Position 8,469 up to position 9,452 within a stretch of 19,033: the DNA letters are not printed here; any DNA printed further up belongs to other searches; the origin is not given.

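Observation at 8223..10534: Mosaic junction: a lambda-type head module runs straight into a P2/Mu-type contractile tail module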

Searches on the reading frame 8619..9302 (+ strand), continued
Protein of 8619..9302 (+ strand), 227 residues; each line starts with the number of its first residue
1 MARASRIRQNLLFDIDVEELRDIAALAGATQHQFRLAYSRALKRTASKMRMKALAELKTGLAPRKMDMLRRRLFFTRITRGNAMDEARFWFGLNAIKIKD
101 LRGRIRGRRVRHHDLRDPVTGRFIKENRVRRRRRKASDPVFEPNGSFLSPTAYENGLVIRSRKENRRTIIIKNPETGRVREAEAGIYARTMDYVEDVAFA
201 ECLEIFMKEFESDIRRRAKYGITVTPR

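Call 52: get_annotated_region(hit=H76, flank=9000)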
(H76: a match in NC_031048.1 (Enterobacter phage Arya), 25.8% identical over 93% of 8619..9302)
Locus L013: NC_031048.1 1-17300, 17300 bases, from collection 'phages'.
description: Enterobacter phage Arya, complete genome.
organism: Enterobacter phage Arya (NCBI taxid 1864622)
taxonomy: Viruses; Duplodnaviria; Heunggongvirae; Uroviricota; Caudoviricetes; Iiscvirinae; Jilinvirus
host: Enterobacter sp. CT7; source: -; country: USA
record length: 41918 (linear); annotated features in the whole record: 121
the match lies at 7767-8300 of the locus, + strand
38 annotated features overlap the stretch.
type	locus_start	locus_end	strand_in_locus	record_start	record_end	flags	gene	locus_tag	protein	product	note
regulatory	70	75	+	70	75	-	-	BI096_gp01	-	ribosome_binding_site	-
CDS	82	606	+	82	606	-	-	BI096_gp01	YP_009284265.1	terminase small subunit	BI096_gp01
regulatory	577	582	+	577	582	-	-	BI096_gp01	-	ribosome_binding_site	-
CDS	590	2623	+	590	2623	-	-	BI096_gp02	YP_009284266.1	terminase large subunit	BI096_gp02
regulatory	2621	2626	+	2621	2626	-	-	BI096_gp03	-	ribosome_binding_site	-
CDS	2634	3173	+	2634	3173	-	-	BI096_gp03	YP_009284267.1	head-tail joining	BI096_gp03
regulatory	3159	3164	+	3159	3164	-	-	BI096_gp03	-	ribosome_binding_site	-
CDS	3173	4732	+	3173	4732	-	-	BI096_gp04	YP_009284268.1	portal protein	BI096_gp04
regulatory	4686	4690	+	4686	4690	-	-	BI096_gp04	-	ribosome_binding_site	-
CDS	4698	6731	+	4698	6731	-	-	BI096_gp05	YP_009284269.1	major head protein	BI096_gp05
regulatory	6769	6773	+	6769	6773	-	-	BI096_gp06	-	ribosome_binding_site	-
CDS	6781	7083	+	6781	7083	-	-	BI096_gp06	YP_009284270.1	endonuclease VII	BI096_gp06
regulatory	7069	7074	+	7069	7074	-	-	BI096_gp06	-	ribosome_binding_site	-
CDS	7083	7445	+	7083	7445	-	-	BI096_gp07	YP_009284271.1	hypothetical protein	BI096_gp07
regulatory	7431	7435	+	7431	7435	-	-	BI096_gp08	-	ribosome_binding_site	-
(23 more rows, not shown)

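Call 59: search_solved_structures(query=A3, max_evalue=1, show_alignments=1)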
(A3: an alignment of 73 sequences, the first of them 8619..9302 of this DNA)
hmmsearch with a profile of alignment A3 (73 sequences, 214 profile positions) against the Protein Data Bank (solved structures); distinct sequences matched with E-value up to 1: 3.
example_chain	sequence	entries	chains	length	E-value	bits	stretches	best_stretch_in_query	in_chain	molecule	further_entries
5byo_A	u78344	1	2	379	1.8e-05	27.7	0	10-40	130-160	dTor_12x31L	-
4yxz_A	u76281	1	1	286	4.7e-05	26.3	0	10-40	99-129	dTor_9x31L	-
4yxy_A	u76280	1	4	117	0.013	18.4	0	11-40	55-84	dTor_9x31L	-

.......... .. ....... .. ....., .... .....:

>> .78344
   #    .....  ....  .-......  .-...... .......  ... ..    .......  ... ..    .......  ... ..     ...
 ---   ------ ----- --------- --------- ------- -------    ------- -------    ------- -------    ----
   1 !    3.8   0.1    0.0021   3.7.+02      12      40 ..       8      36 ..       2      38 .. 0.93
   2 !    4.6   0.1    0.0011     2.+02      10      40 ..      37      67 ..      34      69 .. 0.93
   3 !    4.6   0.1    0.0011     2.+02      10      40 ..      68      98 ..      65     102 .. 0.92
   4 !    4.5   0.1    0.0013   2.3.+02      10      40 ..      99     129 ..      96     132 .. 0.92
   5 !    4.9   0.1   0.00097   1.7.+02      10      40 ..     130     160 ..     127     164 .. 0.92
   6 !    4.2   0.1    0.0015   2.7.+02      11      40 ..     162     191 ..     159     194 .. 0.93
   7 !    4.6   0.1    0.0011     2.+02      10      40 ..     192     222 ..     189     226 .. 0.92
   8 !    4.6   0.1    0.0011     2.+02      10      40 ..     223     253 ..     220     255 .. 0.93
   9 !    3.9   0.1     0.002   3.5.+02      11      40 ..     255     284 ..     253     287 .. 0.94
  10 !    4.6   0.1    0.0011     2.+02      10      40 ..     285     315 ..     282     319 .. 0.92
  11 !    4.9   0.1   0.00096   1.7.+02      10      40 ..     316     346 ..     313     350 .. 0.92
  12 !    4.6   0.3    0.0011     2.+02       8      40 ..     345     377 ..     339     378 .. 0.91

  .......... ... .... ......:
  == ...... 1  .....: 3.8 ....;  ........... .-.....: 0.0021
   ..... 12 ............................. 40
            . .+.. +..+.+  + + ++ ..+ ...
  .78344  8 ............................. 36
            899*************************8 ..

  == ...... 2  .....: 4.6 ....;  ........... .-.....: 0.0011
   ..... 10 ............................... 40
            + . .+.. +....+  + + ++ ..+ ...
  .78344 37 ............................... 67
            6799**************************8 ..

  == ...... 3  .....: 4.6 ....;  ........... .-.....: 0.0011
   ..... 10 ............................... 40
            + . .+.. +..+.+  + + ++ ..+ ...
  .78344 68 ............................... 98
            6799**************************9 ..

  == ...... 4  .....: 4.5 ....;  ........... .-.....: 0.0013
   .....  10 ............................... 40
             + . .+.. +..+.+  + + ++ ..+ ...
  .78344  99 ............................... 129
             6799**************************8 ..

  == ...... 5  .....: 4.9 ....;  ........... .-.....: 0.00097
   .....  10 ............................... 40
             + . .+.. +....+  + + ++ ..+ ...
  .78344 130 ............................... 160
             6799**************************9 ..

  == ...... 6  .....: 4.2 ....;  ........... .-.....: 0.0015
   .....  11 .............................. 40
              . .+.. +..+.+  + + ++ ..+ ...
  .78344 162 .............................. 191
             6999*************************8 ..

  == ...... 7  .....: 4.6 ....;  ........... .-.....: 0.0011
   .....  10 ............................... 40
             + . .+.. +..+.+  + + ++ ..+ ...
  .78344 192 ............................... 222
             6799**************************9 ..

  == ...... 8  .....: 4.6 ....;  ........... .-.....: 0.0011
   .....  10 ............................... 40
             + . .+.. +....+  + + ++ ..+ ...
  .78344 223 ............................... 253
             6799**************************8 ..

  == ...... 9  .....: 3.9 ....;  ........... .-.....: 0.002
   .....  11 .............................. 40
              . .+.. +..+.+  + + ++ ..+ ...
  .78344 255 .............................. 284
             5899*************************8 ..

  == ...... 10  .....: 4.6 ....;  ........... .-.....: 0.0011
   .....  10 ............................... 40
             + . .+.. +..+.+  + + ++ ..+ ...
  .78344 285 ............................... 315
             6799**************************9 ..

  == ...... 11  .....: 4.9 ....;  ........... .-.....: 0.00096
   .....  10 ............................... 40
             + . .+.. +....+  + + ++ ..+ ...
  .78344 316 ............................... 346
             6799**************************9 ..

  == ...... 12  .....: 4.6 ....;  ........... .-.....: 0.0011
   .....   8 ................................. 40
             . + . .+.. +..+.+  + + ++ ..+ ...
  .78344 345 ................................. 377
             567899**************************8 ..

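Call 60: search_protein_families(library=pfam, alignment_id=A3, max_evalue=0.01)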
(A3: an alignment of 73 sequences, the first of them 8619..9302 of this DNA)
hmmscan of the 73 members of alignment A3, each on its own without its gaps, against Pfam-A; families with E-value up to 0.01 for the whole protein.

A. member 1, window:8619-9302:+ (227 aa): 0 families

B. families by the number of members that match (of 73 scanned): 2 families
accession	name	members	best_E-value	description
PF06763.17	Minor_tail_Z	10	4.7e-10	Prophage minor tail protein Z (GPZ)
PF05750.17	Rubella_Capsid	1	0.0089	Rubella capsid protein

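Call 82: fold_search(model_id=the predicted structure, library=viral)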
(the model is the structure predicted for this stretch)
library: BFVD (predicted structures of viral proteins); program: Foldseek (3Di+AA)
matches with E <= 10: 603; with E <= 0.001: 3
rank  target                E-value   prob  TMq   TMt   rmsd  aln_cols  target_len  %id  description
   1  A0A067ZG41            1.1e-04  1.00  0.57  0.67   6.9       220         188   10  (no name in the UniProt tables at hand)
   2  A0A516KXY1            1.5e-04  1.00  0.46  0.49  12.0       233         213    9  (no name in the UniProt tables at hand)
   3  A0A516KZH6            4.7e-04  1.00  0.53  0.61   6.7       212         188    8  (no name in the UniProt tables at hand)
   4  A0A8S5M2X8            1.3e-02  0.98  0.41  0.40   9.5       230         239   12  Tail component [Siphoviridae sp. ctqpo8]
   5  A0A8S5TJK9            3.7e-02  0.97  0.49  0.47   9.3       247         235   12  Minor tail protein [Caudovirales sp. ctu3532]
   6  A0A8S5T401            4.4e-02  0.93  0.37  0.44  11.4       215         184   13  Uncharacterized protein [Myoviridae sp. ctqfO1]
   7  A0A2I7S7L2            8.7e-02  0.44  0.28  0.34  15.3       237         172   11  (no name in the UniProt tables at hand)
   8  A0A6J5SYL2            9.3e-02  0.89  0.34  0.44  10.2       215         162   10  Bacteriophage HK97-gp10, putative tail-component [uncultured Caudovirales phage]
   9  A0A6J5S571            1.9e-01  0.20  0.26  0.27  13.5       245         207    9  Uncharacterized protein [uncultured Caudovirales phage]
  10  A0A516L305            2.2e-01  0.38  0.29  0.36  13.2       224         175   12  (no name in the UniProt tables at hand)
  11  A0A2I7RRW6            2.3e-01  0.35  0.34  0.31  18.9       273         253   11  (no name in the UniProt tables at hand)
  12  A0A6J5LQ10            2.3e-01  0.23  0.27  0.30  15.2       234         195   12  Phge_HK97_gp10, phage protein, HK97 gp10 family [uncultured Caudovirales phage]
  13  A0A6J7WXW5            3.1e-01  0.35  0.12  0.14  12.2        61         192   16  Meiotically up-regulated gene 113 [uncultured Caudovirales phage]
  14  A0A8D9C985            3.2e-01  0.30  0.14  0.29  14.1        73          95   11  Uncharacterized protein [uncultured marine phage]
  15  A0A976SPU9            3.2e-01  0.25  0.29  0.37  17.6       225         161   10  (no name in the UniProt tables at hand)
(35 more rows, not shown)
